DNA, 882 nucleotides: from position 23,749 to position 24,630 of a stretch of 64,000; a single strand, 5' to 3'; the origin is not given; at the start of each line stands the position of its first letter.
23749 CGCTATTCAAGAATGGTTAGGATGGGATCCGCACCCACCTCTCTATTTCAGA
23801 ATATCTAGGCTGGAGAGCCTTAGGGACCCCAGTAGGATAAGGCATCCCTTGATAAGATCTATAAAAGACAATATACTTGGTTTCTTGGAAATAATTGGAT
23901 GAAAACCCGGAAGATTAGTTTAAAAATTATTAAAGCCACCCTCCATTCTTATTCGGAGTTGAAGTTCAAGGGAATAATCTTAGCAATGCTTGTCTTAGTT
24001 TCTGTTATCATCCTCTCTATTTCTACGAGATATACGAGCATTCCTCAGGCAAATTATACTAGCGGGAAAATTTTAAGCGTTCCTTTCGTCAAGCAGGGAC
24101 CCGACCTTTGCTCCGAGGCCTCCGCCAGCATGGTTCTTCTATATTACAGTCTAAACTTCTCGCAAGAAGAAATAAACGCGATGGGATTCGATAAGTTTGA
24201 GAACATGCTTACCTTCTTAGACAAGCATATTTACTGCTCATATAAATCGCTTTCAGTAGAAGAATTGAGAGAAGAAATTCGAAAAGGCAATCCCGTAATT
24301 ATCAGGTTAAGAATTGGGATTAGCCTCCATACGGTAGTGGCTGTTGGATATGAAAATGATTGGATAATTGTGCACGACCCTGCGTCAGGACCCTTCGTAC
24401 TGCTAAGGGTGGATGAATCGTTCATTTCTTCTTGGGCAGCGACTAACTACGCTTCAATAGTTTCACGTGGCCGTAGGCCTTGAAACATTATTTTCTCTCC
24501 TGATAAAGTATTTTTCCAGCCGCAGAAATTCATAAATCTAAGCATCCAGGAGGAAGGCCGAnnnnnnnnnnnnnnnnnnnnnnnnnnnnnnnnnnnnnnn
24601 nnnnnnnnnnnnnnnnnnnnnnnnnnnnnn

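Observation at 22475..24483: Translationally coupled pair: HtpX-like M48 metalloprotease with a novel N-terminal domain, plus a membrane-anchored C39-like cysteine peptidase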

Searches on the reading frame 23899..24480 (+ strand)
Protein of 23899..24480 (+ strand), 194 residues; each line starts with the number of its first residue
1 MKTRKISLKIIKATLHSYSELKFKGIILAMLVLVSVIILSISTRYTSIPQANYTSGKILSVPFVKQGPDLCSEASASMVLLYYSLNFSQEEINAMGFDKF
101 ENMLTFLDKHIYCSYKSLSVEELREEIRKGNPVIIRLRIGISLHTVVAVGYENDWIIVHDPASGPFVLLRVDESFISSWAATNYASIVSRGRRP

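Call 3: search_protein_families(library=pfam, proteins=[window:23899-24480:+], max_evalue=1)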
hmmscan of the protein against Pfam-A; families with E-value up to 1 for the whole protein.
window:23899-24480:+ (194 aa): 4 families
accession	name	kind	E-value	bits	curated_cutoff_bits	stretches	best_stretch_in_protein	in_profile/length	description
PF13529.12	Peptidase_C39_2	-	4.6e-11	43.9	24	1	59-162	1-143/143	Peptidase_C39 like family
PF12385.14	Peptidase_C70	-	0.00019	21.8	19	1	66-165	15-127/141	Papain-like cysteine protease AvrRpt2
PF03412.21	Peptidase_C39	-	0.0088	16.3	22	1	71-180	13-122/133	Peptidase C39 family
PF11814.14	DUF3335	-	0.19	11.7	25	1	107-162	106-166/206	Peptidase_C39 like family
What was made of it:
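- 23959..24483 (+): C39_2-type papain-fold cysteine peptidase gene, 174 aa from the conserved TTG start (194 aa if read from 23899). Pfam PF13529 E=4.6e-11 (call 3).
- On Peptidase_C39_2 (Pfam PF13529), clan CA: 43.9 bits against 24, residues 59-162 (call 3)
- On C39 bacteriocin-processing peptidase (Pfam PF03412; PCAT/AMS type): 16.3 bits against 22 (call 3)
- Pfam PF03412 (true C39) scores below its gathering threshold (16.3 against 22; call 3).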

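Call 4: search_protein_families(library=ncbifam, proteins=[window:23899-24480:+], max_evalue=1)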
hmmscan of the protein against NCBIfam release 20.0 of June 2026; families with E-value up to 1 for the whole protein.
window:23899-24480:+ (194 aa): 2 families
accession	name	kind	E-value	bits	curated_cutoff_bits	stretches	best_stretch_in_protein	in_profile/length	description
NF033920.0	C39_PA2778_fam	equivalog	0.018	14.5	150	1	58-154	2-109/255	PA2778 family cysteine peptidase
TIGR00831.1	a_cpa1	equivalog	0.09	11.3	279.6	1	103-157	52-102/525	Na+/H+ antiporter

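Call 6: find_homologous_proteins(query=window:23899-24480:+)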
Query window:23899-24480:+ (194 aa): 32 proteins with E <= 0.001 among 208 candidates.
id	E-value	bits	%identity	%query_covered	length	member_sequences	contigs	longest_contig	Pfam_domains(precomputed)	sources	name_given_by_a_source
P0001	6.4e-101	354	88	96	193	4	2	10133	PF13529.14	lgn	-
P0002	8.9e-97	340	90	90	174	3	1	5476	PF13529.14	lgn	-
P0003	5.3e-96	338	79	100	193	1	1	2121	PF13529.14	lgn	-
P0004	4.1e-95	335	90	90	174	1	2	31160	PF13529.14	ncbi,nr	ncbi:MAG: C39 family peptidase [Candidatus Brockarchaeota archaeon]|nr:C39 family peptidase [Candida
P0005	2.3e-89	316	84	90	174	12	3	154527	PF13529.14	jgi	jgi:uncharacterized protein YvpB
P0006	5.2e-85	302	81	90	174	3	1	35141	PF13529.14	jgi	-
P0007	1.1e-82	294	82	80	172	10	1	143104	PF13529.14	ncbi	ncbi:MAG: C39 family peptidase [Thermoproteota archaeon]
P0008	4.9e-74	266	81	78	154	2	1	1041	PF13529.14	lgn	-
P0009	2.3e-71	257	68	90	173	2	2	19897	PF13529.14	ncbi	ncbi:MAG: C39 family peptidase [Thermoproteota archaeon]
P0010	1.7e-68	248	67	90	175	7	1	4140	PF13529.14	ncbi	-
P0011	9.4e-67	242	65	89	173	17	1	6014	PF12385.15,PF13529.14,PF03412.22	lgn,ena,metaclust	metaclust:\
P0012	1.5e-52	196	61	70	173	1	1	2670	PF12385.15,PF13529.14,PF03412.22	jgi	jgi:ABC-type bacteriocin/lantibiotic exporter with double-glycine peptidase domain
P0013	4.1e-50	188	64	68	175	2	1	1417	PF12385.15,PF13529.14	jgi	-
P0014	2.1e-48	183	73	60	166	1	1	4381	PF13529.14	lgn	-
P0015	1.7e-40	157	52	73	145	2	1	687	PF12385.15,PF13529.14,PF03412.22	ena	-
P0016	9.6e-39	151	47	84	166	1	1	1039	PF13529.14,PF03412.22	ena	-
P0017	1.7e-37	147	52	68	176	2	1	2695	PF12385.15,PF13529.14,PF03412.22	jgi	-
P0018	4.0e-37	146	52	68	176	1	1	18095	PF12385.15,PF13529.14,PF03412.22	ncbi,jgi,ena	-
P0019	4.2e-36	143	48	75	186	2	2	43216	PF13529.14,PF03412.22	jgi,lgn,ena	-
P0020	8.0e-36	142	52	63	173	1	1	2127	PF12385.15,PF13529.14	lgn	-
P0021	2.0e-35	140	49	70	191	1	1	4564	PF13529.14,PF03412.22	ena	-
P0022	3.7e-35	139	52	68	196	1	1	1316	PF13529.14,PF03412.22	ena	-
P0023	4.6e-35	139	41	88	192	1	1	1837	PF13529.14,PF03412.22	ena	-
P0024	1.0e-34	138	50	69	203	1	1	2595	PF12385.15,PF13529.14,PF03412.22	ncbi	-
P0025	3.5e-34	136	48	69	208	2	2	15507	PF13529.14,PF03412.22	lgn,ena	-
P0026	4.4e-34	136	51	68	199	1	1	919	PF13529.14,PF03412.22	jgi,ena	-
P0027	6.9e-34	135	49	70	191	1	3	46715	PF13529.14,PF03412.22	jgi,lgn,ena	-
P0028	2.0e-33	134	41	87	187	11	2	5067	PF13529.14,PF03412.22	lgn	-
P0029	3.4e-32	130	47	68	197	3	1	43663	PF13529.14,PF03412.22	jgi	-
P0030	6.7e-31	126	45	77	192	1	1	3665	PF13529.14,PF03412.22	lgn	-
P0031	2.8e-29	120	44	87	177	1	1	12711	PF13529.14,PF03412.22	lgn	-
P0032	1.9e-28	118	46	69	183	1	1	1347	PF13529.14,PF03412.22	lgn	-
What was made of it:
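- Checked: Gene callers use that start for most homologues (call 6).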

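Call 7: find_encoding_contigs(protein=P0005, flank=6000, max_places=3)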
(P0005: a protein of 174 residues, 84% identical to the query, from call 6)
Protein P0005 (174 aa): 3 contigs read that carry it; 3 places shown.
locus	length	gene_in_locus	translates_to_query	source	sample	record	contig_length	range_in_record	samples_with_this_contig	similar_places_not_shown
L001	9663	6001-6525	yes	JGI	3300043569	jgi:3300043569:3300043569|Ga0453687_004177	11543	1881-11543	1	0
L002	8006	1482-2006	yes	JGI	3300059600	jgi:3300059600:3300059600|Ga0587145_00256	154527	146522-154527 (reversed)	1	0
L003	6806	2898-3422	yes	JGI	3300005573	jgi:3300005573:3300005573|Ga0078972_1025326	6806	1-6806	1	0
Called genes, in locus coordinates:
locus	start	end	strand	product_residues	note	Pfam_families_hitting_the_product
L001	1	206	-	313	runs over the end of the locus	PF01259:SAICAR_synt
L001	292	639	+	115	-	PF01906:YbjQ_1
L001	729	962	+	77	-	PF01037:AsnC_trans_reg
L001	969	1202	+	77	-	PF01037:AsnC_trans_reg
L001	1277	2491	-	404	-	PF00586:AIRS, PF02769:AIRS_C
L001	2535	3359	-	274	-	PF00248:Aldo_ket_red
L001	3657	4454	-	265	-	PF00483:NTP_transferase, PF12804:NTP_transf_3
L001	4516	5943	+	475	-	PF05569:Peptidase_M56 (faint), PF01435:Peptidase_M48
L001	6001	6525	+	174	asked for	PF13529:Peptidase_C39_2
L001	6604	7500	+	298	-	PF01937:ARMT1-like_dom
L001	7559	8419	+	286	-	PF01261:AP_endonuc_2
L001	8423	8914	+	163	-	PF01472:PUA, PF26292:PUA_elF2D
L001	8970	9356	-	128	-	PF04126:Cyclophil_like, PF18050:Cyclophil_like2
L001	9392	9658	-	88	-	PF03030:H_PPase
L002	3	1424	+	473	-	?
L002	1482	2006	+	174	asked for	PF13529:Peptidase_C39_2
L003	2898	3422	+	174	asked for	PF13529:Peptidase_C39_2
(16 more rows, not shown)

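Call 8: find_encoding_contigs(protein=P0009, flank=6000, max_places=3)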
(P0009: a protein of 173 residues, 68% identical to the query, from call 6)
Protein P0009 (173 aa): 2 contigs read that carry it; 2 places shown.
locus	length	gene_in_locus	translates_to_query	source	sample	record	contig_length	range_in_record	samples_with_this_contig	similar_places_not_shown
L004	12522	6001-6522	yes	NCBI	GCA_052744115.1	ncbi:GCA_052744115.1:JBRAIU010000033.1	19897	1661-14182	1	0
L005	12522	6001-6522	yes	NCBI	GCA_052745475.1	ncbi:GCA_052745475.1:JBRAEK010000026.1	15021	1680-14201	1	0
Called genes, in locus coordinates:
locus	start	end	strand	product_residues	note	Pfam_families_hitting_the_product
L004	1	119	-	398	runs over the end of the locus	PF00155:Aminotran_1_2, PF01041:DegT_DnrJ_EryC1, PF00266:Aminotran_5 (faint), PF01212:Beta_elim_lyase (weak)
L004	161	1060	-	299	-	PF01261:AP_endonuc_2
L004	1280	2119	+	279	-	PF01261:AP_endonuc_2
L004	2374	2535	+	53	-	-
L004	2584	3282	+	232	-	PF00501:AMP-binding (weak)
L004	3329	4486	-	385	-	PF00278:Orn_DAP_Arg_deC, PF02784:Orn_Arg_deC_N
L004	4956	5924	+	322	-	PF10509:GalKase_gal_bdg (weak), PF00288:GHMP_kinases_N, PF08544:GHMP_kinases_C (weak)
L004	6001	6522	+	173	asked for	PF13529:Peptidase_C39_2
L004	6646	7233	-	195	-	PF02887:PK_C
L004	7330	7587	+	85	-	PF04255:DUF433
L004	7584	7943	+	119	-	PF18480:DUF5615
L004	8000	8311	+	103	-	-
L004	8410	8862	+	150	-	PF13204:Apiosidase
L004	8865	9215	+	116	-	PF12904:Collagen_bind_2 (weak)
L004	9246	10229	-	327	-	-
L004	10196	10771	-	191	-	-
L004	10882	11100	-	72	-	-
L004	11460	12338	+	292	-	PF04794:YdjC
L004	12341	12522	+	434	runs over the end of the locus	PF07690:MFS_1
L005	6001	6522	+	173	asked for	PF13529:Peptidase_C39_2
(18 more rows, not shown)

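Call 9: find_encoding_contigs(protein=P0027, flank=6000, max_places=3)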
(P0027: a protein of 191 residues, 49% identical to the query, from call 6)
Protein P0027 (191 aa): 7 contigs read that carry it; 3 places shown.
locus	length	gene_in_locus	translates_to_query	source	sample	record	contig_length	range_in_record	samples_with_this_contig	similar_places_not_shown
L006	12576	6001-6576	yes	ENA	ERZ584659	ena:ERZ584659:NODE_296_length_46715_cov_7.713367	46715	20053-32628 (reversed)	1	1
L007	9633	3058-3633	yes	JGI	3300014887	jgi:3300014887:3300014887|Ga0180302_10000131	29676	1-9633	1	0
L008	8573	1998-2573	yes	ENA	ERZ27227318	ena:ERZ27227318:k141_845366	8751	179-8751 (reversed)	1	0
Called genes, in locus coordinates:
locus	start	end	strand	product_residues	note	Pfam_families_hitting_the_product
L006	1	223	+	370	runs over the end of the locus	PF01408:GFO_IDH_MocA, PF02894:GFO_IDH_MocA_C, PF22725:GFO_IDH_MocA_C3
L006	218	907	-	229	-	PF00117:GATase, PF07722:Peptidase_C26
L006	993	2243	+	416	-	PF04909:Amidohydro_2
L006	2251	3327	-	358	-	PF01408:GFO_IDH_MocA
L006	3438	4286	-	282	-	PF03328:HpcH_HpaI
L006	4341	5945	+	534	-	PF00009:GTP_EFTU, PF03144:GTP_EFTU_D2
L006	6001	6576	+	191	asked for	PF03412:Peptidase_C39 (weak), PF13529:Peptidase_C39_2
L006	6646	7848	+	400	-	PF04015:DUF362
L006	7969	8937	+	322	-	PF01702:TGT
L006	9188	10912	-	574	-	PF02463:SMC_N (faint), PF13166:AAA_13 (faint), PF13476:AAA_23 (faint), PF00005:ABC_tran, PF00931:NB-ARC (faint), PF01078:Mg_chelatase (faint), PF00005:ABC_tran, PF13304:AAA_21 (weak), +6 more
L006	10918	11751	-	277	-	PF02361:CbiQ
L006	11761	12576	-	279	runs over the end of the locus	-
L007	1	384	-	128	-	?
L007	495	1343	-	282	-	PF03328:HpcH_HpaI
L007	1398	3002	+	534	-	PF00009:GTP_EFTU, PF03144:GTP_EFTU_D2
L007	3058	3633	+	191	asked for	PF03412:Peptidase_C39 (weak), PF13529:Peptidase_C39_2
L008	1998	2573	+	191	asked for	PF03412:Peptidase_C39 (weak), PF13529:Peptidase_C39_2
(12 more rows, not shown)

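Call 14: find_related_loci(query=A2, collection=genome_contigs, flank=6000)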
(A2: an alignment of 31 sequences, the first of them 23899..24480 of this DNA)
Query A2 (194 aa) in genome_contigs; peptide patterns used: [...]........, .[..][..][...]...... (x = any residue, [..] = any of these).
54 stretches matched a pattern; 27 encode a relative of the query (tblastn E <= 1e-3); 27 distinct loci.
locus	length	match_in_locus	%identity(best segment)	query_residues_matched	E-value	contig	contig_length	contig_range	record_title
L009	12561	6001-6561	88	8-194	2e-109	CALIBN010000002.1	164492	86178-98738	MAG: uncultured archaeon isolate S1_Bin_MAXBIN__053_sub_1 genome assembly, contig: c_000000313646, whole genome shotgun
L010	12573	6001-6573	79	4-194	1e-99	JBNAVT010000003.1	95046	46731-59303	MAG: Thermoproteota archaeon isolate Kamch4342-D-MF-045 bin3.fa-3, whole genome shotgun sequence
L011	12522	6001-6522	84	21-194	3e-98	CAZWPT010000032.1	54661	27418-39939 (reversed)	MAG TPA_asm: uncultured Nitrososphaerota archaeon isolate SRP231805_co4_161 genome assembly, contig: k141_368357, whole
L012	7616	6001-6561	88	8-194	2e-96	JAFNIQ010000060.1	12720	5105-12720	MAG: Candidatus Brockarchaeota archaeon isolate GD2_1 GD2_1_scaffold_2150_curated, whole genome shotgun sequence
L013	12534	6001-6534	81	15-194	3e-89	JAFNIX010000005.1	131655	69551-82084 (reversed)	MAG: Candidatus Brockarchaeota archaeon isolate DRTY-6.bins.80 NODE_5_length_131655_cov_7.8435, whole genome shotgun seq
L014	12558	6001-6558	66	8-193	9e-79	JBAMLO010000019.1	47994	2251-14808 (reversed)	MAG: Nitrososphaera sp. isolate MAG7 ExploCarb_3808S_S2_202_length_47994_cov_9, whole genome shotgun sequence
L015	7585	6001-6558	63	8-193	9e-70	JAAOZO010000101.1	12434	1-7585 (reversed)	MAG: Thaumarchaeota archaeon isolate SJ3.Bin70 k141_132008, whole genome shotgun sequence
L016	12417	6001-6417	51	54-193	1e-43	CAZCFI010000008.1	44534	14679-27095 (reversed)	MAG TPA_asm: uncultured Thermoproteales archaeon isolate SRP141559_co1_190 genome assembly, contig: NODE_247_length_4453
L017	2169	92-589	41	25-194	1e-42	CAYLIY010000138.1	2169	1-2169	MAG TPA_asm: uncultured Nitrososphaeria archaeon isolate binchicken_co184_20 genome assembly, contig: NODE_116982_length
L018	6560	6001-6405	49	54-188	4e-41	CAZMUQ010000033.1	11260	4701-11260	MAG TPA_asm: uncultured Candidatus Bathyarchaeia archaeon isolate binchicken_co184_348 genome assembly, contig: NODE_112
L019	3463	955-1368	49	55-193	4e-41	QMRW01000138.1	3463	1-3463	MAG: Thermoprotei archaeon isolate B20_G17 B20_Guay17_scaffold_17841, whole genome shotgun sequence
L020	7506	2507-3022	41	25-188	1e-40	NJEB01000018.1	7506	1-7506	MAG: Candidatus Hecatellales archaeon ex4484_218 ex4484_218_scaffold_9144_length_7506__count_1071, whole genome shotgun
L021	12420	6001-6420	48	49-188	5e-40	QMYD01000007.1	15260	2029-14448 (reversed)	MAG: Candidatus Hecatellales archaeon isolate B26_G17 B26_Guay17_scaffold_00697, whole genome shotgun sequence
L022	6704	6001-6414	48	55-193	3e-40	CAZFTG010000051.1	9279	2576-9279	MAG TPA_asm: uncultured Thermoproteales archaeon isolate binchicken_co80_38 genome assembly, contig: NODE_2715_length_92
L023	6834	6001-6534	41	26-188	2e-40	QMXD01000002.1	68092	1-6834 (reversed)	MAG: Candidatus Hecatellales archaeon isolate B76_G16 B76_Guay16_scaffold_00069, whole genome shotgun sequence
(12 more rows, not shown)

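Call 23: search_solved_structures(query=A2, max_evalue=1, show_alignments=2)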
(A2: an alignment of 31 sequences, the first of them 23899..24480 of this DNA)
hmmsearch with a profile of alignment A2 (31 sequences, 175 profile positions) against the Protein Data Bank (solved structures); distinct sequences matched with E-value up to 1: 15.
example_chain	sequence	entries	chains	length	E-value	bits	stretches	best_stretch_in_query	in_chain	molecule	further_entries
3erv_A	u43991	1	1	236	2.2e-12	50.2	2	121-173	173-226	putative C39-like peptidase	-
6mpz_A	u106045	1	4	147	1.9e-07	34.1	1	42-156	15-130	Double Glycine Motif Protease domain from AMS/PCAT Transporter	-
7n87_A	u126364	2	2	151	0.0064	19.4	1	56-161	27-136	ABC-type bacteriocin transporter | Peptidase C39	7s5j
8vp3_A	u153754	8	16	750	0.02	17.8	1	53-161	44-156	ABC-type bacteriocin transporter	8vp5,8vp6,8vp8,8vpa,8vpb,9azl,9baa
4s0f_A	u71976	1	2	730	0.022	17.7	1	53-161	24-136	ABC-type bacteriocin transporter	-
4ry2_A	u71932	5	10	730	0.022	17.7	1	53-161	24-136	ABC-type bacteriocin transporter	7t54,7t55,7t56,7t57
8hf6_A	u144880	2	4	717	0.081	15.8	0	119-161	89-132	Competence factor transporting ATP-binding protein/permease ComA | Transport/processing ATP-binding protein ComA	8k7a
8hf4_A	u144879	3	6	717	0.081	15.8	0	119-161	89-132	Transport/processing ATP-binding protein ComA | Competence factor transporting ATP-binding protein/permease ComA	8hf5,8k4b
8hf7_A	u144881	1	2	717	0.082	15.8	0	119-161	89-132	Competence factor transporting ATP-binding protein/permease ComA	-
8vp9_A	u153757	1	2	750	0.13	15.2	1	56-161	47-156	ABC-type bacteriocin transporter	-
5xe8_A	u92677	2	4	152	0.15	15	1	113-161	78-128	Putative ABC transporter, ATP-binding protein ComA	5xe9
3k8u_A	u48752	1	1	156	0.15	14.9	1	113-161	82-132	Putative ABC transporter, ATP-binding protein ComA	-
6v9z_A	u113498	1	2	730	0.16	14.9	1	56-161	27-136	ABC-type bacteriocin transporter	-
6hqz_A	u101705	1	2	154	0.88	12.4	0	99-158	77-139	AvrRpt2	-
9l5u_A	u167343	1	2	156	0.89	12.4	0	124-162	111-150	DUF4150 domain-containing protein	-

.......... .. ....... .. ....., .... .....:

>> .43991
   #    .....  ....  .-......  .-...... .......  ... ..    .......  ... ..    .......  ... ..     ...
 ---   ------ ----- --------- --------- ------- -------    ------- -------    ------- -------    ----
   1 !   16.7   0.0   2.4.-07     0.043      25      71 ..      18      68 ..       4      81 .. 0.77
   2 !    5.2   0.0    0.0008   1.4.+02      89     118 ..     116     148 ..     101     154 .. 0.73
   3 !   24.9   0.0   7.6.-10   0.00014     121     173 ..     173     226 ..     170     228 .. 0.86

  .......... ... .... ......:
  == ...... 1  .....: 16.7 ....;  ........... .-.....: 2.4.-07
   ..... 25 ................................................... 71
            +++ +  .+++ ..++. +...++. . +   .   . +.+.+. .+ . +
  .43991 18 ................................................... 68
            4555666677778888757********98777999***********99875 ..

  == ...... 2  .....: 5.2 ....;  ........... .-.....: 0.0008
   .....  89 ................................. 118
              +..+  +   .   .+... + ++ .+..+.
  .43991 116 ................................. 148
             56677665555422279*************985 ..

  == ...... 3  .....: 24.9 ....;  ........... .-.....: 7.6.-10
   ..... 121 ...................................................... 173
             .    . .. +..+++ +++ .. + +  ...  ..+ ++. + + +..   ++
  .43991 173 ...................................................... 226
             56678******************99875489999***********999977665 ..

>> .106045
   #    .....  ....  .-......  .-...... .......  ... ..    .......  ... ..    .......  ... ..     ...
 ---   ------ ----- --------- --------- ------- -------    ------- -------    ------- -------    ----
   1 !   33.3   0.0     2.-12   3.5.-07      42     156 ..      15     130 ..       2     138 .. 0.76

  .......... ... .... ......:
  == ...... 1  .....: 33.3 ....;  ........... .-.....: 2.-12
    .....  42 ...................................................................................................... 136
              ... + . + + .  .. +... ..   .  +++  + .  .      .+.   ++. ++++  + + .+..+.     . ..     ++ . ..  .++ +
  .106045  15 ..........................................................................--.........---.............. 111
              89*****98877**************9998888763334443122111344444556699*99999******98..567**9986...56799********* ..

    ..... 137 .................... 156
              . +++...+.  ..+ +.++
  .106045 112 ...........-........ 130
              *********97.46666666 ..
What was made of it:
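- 23959..24483 (+): PDB profile hits 3erv at 2e-12 and LahT150 6mpz at 2e-7 (call 23).
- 24094..24111 (+): Gln66 ... Cys71 (QGPDLC): oxyanion-hole Gln and catalytic Cys. They align to the Gln and Cys of LahT150 (call 23).
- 24328..24378 (+): His144 ... Asp160 (LHTVV ... HDP): catalytic His and Asp. They align to the H and D of 3erv and LahT150 (call 23).
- On Peptidase_C39_2 (Pfam PF13529), clan CA: They align to 3erv and LahT150 (call 23).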

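Call 29: predict_structure(alignment_id=A2)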
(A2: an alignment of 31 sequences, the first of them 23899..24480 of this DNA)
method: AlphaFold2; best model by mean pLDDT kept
length: 194 residues; sequences in the alignment: 31
mean_pLDDT: 89.9   pTM: 0.72
mean pLDDT of the five models: 89.9, 87.5, 87.5, 87.4, 85.5
residues with pLDDT >= 90: 143; 70-90: 30; 50-70: 15; < 50: 6
segments of 3 or more residues with pLDDT < 50: 45-50
pLDDT, mean of each block of 10 residues (from residue 1): 68 71 86 87 51 77 97 98 98 98 98 98 98 98 97 97 97 97 98 92
secondary structure, 60 per line:
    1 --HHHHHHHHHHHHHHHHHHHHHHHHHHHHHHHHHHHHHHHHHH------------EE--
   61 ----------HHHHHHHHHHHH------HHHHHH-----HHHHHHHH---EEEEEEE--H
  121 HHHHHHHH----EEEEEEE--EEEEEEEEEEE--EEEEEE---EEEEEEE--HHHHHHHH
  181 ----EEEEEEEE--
elements in order: H3-44 H71-82 H89-94 H100-107 E111-117 H120-128 E133-139 E142-152 E155-160 E164-170 H173-180 E185-192
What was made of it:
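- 23959..24483 (+): AF2 pLDDT 89.9 (call 29).
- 23968..24030 (+): N-terminal signal-anchor or signal-peptide helix (residues 24-44 in long-form numbering). Helix 3-44 in the AF2 model (call 29).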

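Call 31: fold_search(model_id=the predicted structure, library=pdb)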
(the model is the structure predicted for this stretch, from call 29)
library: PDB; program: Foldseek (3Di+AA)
matches with E <= 10: 881; with E <= 0.001: 33
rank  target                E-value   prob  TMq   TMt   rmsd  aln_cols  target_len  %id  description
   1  3erv                  5.8e-08  1.00  0.63  0.61   3.7       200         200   18  Crystal structure of an putative C39-like peptidase from Bacillus anthracis (released 2008-10-14)
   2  6mpz_A                3.0e-06  1.00  0.56  0.75   2.7       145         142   24  Crystal structure of a double glycine motif protease from AMS/PCAT transporter in complex with the leader peptide (released 2019-02-06)
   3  6hqz_A                4.1e-06  1.00  0.48  0.59   8.4       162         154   23  Crystal structure of the type III effector protein AvrRpt2 from Erwinia amylovora, a C70 family cysteine protease (released 2019-04-10)
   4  6mpz_B                6.3e-06  1.00  0.55  0.75   2.5       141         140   24  Crystal structure of a double glycine motif protease from AMS/PCAT transporter in complex with the leader peptide (released 2019-02-06)
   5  6mpz_D                6.3e-06  1.00  0.55  0.74   2.5       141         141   24  Crystal structure of a double glycine motif protease from AMS/PCAT transporter in complex with the leader peptide (released 2019-02-06)
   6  8vp5_B                7.6e-06  1.00  0.56  0.16   2.5       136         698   22  Cryo-EM structure of the ABC transporter PCAT1 bound with ADP and Substrate (released 2024-10-30)
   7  6v9z_A                9.2e-06  1.00  0.53  0.16   3.1       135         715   21  Cryo-EM structure of PCAT1 bound to its CtA peptide substrate (released 2020-01-22)
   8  9l5u_B                1.0e-05  1.00  0.54  0.74   4.2       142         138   18  Papain-like cysteine protease toxin/immunity pair (released 2025-06-04)
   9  7n87_MODEL_1_A        1.5e-05  1.00  0.54  0.68   2.9       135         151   23  Solution NMR structure of peptidase domain from Clostridium thermocellum PCAT1 (released 2021-12-29)
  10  8ssm_A                2.0e-05  1.00  0.51  0.67   5.7       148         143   17  Citrobacter rodentium contact dependent growth inhibition (CDI) toxin (CdiA-CT) and immunity (CdiI) complex (released 2024-05-15)
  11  8vp6_A                2.5e-05  1.00  0.53  0.18   3.3       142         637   23  Cryo-EM structure of the ABC transporter PCAT1 bound with Mg_class_2 (released 2024-10-30)
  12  8vp5_A                2.8e-05  1.00  0.55  0.17   2.7       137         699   23  Cryo-EM structure of the ABC transporter PCAT1 bound with ADP and Substrate (released 2024-10-30)
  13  7t55_A                3.7e-05  1.00  0.54  0.16   3.1       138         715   21  Cryo-EM structure of PCAT1 in the inward-facing wide conformation under ATP turnover condition (released 2022-02-02)
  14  8z4h_A                4.4e-05  1.00  0.58  0.50   2.8       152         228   16  Pseudomurein Endoisopeptidase PeiR (released 2025-04-23)
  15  8vp9_A                4.7e-05  1.00  0.52  0.16   3.5       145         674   21  Cryo-EM structure of the cysteine-free ABC transporter PCAT1 bound with ADP and Substrate (released 2024-10-30)
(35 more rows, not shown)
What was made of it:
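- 23959..24483 (+): Foldseek top hits are 3erv, 6mpz, AvrRpt2, PCAT1 and ComA (call 31).
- On Peptidase_C39_2 (Pfam PF13529), clan CA: Foldseek hits 3erv at 5.8e-8, 6mpz at 3e-6 and AvrRpt2 at 4e-6 (call 31).
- Closest known: Double-glycine leader peptidase domains of PCAT/AMS exporters. Same: The same clan and fold, with the Gln/Cys/His/Asp residues aligned (calls 23, 31).
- Profile and fold similarity to LahT150, PCAT1 and ComA peptidase domains, with the Q/C/H/D residues aligned (calls 23, 31).
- Tried and rejected: PeiR appears among the fold hits (call 31).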
